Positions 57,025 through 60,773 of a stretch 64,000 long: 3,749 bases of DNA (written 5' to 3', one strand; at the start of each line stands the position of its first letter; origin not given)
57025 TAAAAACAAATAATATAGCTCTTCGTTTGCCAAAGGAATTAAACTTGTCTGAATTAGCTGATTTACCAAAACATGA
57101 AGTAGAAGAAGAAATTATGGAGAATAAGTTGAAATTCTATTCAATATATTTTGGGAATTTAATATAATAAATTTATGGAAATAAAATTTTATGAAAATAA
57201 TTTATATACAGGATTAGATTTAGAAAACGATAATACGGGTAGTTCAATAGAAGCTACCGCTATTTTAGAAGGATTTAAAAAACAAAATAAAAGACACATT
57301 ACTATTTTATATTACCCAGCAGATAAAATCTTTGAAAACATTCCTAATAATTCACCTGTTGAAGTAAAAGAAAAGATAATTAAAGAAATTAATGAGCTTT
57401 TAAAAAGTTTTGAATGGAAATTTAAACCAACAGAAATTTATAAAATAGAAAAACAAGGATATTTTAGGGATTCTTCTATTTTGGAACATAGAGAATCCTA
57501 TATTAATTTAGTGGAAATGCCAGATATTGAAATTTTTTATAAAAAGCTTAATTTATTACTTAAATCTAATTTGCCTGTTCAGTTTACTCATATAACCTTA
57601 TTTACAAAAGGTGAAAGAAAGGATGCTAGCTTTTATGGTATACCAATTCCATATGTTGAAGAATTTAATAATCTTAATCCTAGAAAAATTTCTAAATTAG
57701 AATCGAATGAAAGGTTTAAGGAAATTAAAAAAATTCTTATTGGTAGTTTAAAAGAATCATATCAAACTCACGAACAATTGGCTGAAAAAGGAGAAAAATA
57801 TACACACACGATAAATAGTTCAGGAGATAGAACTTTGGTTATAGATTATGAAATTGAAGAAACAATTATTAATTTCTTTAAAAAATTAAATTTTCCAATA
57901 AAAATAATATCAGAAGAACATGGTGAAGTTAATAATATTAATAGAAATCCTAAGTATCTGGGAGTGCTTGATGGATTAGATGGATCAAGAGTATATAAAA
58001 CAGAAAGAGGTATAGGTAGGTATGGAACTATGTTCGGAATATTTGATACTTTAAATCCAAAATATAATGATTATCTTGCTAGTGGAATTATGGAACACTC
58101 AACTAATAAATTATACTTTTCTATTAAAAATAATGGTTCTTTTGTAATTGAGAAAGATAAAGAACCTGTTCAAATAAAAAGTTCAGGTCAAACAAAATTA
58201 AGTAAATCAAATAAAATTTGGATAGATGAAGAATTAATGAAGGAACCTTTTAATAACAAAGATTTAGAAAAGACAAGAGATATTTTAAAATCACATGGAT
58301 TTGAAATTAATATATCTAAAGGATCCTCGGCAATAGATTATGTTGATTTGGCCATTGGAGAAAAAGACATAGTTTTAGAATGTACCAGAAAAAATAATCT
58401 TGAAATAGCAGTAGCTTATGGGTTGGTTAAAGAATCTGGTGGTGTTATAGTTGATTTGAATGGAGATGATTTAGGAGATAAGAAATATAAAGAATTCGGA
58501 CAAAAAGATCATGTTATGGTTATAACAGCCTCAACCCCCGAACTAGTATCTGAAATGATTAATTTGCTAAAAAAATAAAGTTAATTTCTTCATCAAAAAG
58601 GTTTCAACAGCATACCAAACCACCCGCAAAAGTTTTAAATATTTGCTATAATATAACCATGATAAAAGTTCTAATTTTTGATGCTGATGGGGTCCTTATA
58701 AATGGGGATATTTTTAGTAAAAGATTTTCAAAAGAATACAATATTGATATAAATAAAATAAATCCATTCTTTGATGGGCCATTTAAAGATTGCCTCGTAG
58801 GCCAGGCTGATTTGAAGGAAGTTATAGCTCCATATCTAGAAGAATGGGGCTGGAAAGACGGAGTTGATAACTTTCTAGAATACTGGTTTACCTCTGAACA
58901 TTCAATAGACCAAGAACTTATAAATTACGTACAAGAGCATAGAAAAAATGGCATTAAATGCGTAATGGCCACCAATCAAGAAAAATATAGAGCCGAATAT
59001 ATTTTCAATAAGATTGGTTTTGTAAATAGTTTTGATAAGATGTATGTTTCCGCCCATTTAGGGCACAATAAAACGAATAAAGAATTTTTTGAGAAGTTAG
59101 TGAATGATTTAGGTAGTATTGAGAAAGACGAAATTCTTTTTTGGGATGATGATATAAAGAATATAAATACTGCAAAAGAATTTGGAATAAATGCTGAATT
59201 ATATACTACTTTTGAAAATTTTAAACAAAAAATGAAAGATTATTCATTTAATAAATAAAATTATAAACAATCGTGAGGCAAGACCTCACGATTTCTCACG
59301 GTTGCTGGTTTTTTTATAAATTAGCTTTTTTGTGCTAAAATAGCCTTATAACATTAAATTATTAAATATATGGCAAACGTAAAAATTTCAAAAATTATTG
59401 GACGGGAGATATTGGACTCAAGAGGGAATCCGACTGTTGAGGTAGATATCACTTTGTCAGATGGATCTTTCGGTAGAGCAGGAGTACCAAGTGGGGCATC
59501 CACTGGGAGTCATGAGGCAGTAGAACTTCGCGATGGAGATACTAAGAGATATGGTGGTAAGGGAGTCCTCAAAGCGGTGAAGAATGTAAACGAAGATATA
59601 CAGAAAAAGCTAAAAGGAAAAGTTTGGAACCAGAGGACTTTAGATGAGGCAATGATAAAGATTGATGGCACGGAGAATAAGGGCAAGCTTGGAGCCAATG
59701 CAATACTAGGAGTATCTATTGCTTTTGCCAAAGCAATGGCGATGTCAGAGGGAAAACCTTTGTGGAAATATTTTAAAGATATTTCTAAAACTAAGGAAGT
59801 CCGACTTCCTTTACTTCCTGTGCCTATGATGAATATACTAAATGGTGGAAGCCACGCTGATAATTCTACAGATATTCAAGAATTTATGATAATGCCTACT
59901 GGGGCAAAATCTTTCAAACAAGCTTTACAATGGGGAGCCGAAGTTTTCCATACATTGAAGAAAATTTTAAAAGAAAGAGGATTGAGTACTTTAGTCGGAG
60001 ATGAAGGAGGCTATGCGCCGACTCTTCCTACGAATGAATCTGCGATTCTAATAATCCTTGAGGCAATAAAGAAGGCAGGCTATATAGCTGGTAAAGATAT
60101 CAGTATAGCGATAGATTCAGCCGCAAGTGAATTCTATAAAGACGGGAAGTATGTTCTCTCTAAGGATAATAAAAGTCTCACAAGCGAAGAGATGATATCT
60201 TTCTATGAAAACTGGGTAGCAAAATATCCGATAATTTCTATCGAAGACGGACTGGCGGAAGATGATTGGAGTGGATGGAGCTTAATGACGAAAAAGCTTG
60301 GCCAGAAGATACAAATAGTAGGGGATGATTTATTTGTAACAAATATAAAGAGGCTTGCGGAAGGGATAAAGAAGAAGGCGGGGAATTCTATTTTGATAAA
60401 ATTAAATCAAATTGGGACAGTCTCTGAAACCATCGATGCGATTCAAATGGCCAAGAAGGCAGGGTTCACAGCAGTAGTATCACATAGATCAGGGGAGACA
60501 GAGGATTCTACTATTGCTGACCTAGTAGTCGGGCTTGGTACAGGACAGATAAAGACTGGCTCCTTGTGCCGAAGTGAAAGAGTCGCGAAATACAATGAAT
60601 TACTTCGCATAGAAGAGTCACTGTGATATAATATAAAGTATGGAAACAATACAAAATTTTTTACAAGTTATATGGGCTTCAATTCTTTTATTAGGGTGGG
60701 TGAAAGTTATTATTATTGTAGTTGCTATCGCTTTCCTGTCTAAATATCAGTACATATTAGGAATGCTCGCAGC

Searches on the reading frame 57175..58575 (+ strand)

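Call 79: search_protein_families(library=pfam, proteins=[window:57175-58575:+], max_evalue=0.00001)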
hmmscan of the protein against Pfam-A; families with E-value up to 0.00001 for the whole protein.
window:57175-58575:+ (467 aa): 1 family
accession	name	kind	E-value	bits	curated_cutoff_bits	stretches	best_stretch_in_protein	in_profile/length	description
PF00459.30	Inositol_P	-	7.9e-14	52.2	27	1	187-435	15-247/271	Inositol monophosphatase family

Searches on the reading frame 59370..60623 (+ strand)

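Call 79: search_protein_families(library=pfam, proteins=[window:59370-60623:+], max_evalue=0.00001)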
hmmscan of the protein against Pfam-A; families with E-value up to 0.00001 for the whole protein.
window:59370-60623:+ (418 aa): 3 families
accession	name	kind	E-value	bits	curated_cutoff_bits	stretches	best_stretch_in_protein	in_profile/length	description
PF00113.28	Enolase_C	-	5.2e-130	433.5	21.5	1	149-418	4-281/296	Enolase, C-terminal TIM barrel domain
PF03952.21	Enolase_N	-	7.4e-57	191.6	35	1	6-134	1-130/131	Enolase, N-terminal domain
PF07476.17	MAAL_C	-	4.8e-07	29.6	27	1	308-392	134-217/249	Methylaspartate ammonia-lyase C-terminus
